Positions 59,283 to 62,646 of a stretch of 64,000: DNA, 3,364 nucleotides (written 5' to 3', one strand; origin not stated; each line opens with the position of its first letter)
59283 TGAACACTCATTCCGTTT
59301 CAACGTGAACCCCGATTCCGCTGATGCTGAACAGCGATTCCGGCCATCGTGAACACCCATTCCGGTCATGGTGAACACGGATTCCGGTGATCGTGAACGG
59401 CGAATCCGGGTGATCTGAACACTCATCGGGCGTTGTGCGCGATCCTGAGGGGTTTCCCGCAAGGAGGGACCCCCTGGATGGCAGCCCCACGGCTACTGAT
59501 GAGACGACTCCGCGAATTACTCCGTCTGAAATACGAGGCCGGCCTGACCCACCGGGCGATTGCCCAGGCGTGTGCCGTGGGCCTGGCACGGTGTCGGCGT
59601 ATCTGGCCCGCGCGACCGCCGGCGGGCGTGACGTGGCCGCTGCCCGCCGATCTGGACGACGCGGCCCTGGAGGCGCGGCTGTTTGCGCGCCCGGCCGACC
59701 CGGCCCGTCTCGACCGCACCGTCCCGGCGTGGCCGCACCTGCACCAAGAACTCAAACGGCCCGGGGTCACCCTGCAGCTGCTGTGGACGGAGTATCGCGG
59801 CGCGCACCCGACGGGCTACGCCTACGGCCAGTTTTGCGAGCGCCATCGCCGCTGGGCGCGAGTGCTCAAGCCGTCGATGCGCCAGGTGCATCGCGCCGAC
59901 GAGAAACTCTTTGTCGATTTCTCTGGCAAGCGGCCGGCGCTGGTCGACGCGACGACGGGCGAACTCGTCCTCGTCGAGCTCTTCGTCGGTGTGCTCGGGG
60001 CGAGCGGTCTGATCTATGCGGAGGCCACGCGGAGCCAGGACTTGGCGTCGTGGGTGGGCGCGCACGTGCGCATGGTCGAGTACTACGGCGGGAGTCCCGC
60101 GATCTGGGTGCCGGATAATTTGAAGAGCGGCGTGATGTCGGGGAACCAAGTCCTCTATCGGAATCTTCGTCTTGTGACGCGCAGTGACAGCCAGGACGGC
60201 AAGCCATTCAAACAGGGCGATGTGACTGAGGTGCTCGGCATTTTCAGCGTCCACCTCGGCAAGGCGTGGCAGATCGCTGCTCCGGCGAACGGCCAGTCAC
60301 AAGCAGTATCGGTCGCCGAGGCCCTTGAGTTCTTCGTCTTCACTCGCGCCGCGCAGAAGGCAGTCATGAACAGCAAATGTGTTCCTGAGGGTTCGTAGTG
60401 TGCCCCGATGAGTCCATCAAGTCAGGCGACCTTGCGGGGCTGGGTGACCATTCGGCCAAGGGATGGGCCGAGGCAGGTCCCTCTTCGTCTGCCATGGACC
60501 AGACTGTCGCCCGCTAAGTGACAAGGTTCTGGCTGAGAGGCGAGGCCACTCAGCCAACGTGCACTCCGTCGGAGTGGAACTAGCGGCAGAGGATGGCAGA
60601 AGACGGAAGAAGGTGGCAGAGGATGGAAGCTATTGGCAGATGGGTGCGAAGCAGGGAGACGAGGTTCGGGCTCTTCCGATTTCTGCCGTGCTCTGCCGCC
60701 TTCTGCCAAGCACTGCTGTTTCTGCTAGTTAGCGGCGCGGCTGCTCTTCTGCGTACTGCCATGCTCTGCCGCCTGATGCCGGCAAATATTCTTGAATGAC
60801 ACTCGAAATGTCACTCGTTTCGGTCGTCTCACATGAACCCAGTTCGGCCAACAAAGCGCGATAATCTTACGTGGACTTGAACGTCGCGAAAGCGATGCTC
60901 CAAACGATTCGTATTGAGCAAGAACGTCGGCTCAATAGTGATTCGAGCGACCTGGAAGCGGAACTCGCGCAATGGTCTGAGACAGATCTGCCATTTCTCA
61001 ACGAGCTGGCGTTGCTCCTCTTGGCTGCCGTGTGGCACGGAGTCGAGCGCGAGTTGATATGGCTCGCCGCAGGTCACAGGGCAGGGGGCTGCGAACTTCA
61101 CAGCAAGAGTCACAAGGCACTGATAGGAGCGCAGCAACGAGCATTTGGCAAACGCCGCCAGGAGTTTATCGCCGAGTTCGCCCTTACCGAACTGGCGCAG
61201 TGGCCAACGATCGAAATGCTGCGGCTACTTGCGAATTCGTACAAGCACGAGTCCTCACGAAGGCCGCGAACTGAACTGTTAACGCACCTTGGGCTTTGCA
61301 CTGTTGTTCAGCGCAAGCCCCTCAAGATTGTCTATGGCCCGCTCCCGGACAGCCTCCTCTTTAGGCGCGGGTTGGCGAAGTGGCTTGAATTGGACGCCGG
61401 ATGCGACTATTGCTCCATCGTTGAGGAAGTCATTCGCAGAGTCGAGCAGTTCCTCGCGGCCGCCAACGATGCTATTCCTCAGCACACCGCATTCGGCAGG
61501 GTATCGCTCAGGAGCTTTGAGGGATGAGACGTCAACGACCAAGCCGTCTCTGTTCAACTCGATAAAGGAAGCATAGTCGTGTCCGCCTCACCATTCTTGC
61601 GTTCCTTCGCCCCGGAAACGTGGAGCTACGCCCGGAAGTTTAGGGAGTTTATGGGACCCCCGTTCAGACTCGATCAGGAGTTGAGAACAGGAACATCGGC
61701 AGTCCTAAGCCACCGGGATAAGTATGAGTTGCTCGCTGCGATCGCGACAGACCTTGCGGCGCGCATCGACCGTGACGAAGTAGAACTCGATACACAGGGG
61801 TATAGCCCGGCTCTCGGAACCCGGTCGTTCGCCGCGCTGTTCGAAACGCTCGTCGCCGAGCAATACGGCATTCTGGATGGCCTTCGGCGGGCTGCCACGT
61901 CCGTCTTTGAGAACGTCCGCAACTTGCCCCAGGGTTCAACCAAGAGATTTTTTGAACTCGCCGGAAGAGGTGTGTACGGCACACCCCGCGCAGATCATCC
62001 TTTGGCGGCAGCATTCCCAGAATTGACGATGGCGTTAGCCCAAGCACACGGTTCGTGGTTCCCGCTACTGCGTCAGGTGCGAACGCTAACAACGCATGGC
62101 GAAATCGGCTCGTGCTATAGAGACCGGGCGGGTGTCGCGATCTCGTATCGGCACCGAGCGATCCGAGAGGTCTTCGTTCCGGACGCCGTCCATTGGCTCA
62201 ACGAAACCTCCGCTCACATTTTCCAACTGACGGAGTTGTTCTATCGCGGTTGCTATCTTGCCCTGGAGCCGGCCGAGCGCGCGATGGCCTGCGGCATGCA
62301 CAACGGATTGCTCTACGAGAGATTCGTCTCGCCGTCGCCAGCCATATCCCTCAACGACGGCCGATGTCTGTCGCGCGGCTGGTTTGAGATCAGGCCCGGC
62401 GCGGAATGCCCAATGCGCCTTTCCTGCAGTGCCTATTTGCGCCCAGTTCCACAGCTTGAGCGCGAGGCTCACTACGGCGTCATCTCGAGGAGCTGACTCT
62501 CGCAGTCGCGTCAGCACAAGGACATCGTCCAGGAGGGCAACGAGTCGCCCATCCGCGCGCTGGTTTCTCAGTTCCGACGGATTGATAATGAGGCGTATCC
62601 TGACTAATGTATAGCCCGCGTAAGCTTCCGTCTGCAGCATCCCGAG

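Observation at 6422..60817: ~0.45-0.69 kb direct repeats bracket a 53.7-kb segment, and the coding part diverged almost only at synonymous sites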

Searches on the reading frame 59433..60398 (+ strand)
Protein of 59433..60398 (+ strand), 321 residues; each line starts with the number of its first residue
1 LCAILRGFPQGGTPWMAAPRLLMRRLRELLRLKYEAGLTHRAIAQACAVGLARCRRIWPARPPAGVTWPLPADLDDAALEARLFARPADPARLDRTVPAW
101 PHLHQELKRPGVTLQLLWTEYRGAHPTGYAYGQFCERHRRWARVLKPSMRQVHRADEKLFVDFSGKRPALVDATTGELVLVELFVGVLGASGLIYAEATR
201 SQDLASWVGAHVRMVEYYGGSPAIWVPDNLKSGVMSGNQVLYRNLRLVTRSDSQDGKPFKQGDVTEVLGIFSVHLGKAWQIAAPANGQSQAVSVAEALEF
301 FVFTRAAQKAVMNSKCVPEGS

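Call 6: search_protein_families(library=pfam, proteins=[window:59433-60398:+], max_evalue=0.01)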
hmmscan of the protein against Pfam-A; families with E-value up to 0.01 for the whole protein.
window:59433-60398:+ (321 aa): 0 families

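Call 71: search_protein_families(library=ncbifam, proteins=[window:59433-60398:+], max_evalue=0.01)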
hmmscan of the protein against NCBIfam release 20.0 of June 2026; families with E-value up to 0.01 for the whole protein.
window:59433-60398:+ (321 aa): 2 families
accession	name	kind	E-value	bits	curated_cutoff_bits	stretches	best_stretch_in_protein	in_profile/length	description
NF033546.1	transpos_IS21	equivalog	6.1e-37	127.7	160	1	30-236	1-192/294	IS21 family transposase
NF038385.1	IS66_access_TnpA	equivalog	5.5e-05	22.8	150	1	26-88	5-67/190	IS66-like element accessory protein TnpA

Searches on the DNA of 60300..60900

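Call 38: search_rna_families(source=window, start=60300, end=60900, threshold=evalue, max_evalue=1)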
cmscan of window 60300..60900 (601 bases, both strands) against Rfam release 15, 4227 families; matches with E-value up to 1: 5.
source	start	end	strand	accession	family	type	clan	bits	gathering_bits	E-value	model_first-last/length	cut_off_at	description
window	60684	60748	+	RF02507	Atu_Ti3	Gene; sRNA;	-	22.5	50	0.022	1-89/89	no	Rhizobiales sRNA Atu_Ti3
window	60588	60725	+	RF00690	MIR408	Gene; miRNA;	-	21.2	64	0.012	1-126/126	no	MIR408 microRNA precursor family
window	60583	60699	+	RF04159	MIR1437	Gene; miRNA;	-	21.1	168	0.36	1-192/192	no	MIR1437 microRNA precursor family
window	60610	60702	+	RF00711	mir-449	Gene; miRNA;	CL00087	17.6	60.4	0.57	1-86/86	no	mir-449 microRNA precursor family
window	60602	60712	+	RF03552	mir-43_2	Gene; miRNA;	-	16.7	90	0.92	1-78/78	no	mir-43_2 microRNA precursor family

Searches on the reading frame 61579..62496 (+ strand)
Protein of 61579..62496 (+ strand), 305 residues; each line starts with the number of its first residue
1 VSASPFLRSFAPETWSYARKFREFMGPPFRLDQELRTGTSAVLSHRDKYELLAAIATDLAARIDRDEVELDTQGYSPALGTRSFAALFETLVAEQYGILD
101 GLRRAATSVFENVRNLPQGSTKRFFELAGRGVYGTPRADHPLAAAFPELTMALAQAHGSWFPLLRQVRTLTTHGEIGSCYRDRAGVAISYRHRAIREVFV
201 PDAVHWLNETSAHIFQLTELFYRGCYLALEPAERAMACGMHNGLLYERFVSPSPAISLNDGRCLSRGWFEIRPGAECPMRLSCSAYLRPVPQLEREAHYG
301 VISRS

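Call 6: search_protein_families(library=pfam, proteins=[window:61579-62496:+], max_evalue=0.01)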
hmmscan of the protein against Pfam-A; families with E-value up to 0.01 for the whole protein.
window:61579-62496:+ (305 aa): 0 families

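Call 43: find_encoding_contigs(protein=window:61579-62496:+, flank=10000, max_places=6)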
Protein window:61579-62496:+ (305 aa): 1 contig read that carries it; 1 place shown.
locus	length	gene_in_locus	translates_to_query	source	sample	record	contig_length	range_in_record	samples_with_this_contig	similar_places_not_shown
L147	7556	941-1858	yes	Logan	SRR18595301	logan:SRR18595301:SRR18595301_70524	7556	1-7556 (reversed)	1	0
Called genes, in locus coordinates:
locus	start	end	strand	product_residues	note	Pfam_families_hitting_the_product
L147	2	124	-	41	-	?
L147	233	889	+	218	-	-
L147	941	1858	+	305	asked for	-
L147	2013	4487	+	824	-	-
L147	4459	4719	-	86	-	-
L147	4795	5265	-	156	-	-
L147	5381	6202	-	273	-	PF00899:ThiF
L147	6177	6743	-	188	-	-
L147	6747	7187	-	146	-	-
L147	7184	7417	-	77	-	-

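Call 64: search_protein_families(library=padloc, proteins=[window:61579-62496:+, L147:2013-4487:+, L147:5381-6202:-], max_evalue=0.01)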
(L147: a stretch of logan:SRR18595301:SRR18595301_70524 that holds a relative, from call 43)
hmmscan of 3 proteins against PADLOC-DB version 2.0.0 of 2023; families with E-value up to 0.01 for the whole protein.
window:61579-62496:+ (305 aa): 0 families

L147:2013-4487:+ (824 aa): 0 families

L147:5381-6202:- (273 aa): 31 families (the best 25 are shown)
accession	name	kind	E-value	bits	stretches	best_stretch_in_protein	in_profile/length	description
PDLC00832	E1-E2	-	1.4e-14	51.2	1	50-122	333-405/588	E1-E2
PDLC00829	E1-E2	-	1.5e-14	51.9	1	52-199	168-319/426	E1-E2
PDLC00836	E1-E2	-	4.7e-14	49.9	1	48-117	334-403/602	E1-E2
PDLC00844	E1-E2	-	2.9e-12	44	1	42-125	263-346/489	E1-E2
PDLC00855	E1-E2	-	5.4e-12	43.5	1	49-117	296-364/579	E1-E2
PDLC00848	E1-E2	-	2.7e-11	40.5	1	51-117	370-436/607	E1-E2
PDLC00851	E1-E2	-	9.3e-11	39.2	1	52-118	237-303/491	E1-E2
PDLC00857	E1-E2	-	1.6e-10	38.1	1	54-116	345-407/589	E1-E2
PDLC00837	E1-E2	-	2.6e-10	37.7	1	52-116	322-390/593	E1-E2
PDLC00847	E1-E2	-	3.3e-10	37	1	46-193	277-425/523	E1-E2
PDLC00856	E1-E2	-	5.5e-10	36.3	1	54-118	321-385/573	E1-E2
PDLC00839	E1-E2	-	8.1e-10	35.6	1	52-117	367-432/602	E1-E2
PDLC00835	E1-E2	-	1.8e-09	34.5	1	42-117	360-435/778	E1-E2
PDLC00840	E1-E2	-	5.4e-09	33.6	1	51-121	209-282/458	E1-E2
PDLC00828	E1-E2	-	7.5e-09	33.3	1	52-117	172-237/431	E1-E2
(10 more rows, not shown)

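Call 72: find_homologous_proteins(query=window:61579-62496:+, max_evalue=0.00001)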
Query window:61579-62496:+ (305 aa): 16 proteins with E <= 0.00001 among 6551 candidates.
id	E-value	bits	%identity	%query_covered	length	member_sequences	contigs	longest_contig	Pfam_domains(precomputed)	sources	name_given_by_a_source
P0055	2.1e-187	640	100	92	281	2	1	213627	-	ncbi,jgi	ncbi:MAG: hypothetical protein WC829_00785 [Hyphomicrobium sp.]|jgi:hypothetical protein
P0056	1.2e-102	361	54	96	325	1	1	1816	-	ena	-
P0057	2.7e-99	350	53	97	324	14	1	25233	-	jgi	jgi:hypothetical protein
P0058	1.0e-95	339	52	97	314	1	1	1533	-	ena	-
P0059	1.0e-95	339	51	97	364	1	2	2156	-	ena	-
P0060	3.7e-93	330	50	100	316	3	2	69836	-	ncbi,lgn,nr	ncbi:MAG: hypothetical protein K2Y23_12530 [Cyanobacteria bacterium]|nr:hypothetical protein [Cyanob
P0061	7.4e-84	300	50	91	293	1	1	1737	-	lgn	-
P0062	3.3e-81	291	49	96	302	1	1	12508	-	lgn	-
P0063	2.8e-79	285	49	90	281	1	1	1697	-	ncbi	-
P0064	3.5e-73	265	44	96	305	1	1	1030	-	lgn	-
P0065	8.0e-70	254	44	95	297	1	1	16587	-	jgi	jgi:hypothetical protein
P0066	1.5e-68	249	50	86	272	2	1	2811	-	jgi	jgi:hypothetical protein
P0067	1.1e-62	230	41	94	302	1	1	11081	-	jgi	jgi:hypothetical protein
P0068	1.2e-56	210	53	63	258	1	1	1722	-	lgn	-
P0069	2.1e-53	200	50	60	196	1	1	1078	-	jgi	jgi:hypothetical protein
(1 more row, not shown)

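Call 73: find_encoding_contigs(protein=P0057, flank=10000, max_places=3)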
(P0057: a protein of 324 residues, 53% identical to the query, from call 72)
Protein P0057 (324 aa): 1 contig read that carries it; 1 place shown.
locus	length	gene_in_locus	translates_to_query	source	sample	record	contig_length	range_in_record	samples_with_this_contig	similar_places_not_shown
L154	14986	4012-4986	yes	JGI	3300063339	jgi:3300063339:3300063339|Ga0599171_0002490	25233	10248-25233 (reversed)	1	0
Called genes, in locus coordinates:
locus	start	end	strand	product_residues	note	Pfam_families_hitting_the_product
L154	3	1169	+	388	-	?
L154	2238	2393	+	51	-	-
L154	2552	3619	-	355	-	-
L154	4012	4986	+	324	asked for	-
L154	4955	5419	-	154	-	PF18736:pEK499_p136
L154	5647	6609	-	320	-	PF18863:AbiJ_NTD4, PF14355:Abi_C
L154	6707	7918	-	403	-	PF13676:TIR_2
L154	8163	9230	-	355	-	-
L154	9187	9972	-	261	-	PF07505:DUF5131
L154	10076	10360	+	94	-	PF03693:ParD_antitoxin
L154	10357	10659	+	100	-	PF05016:ParE_toxin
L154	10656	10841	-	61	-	-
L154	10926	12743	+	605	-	-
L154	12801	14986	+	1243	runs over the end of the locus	-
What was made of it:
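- Tried and rejected: The closest homologues are at most 54% identical and lie in an unrelated defence-type neighbourhood (calls 72, 73).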
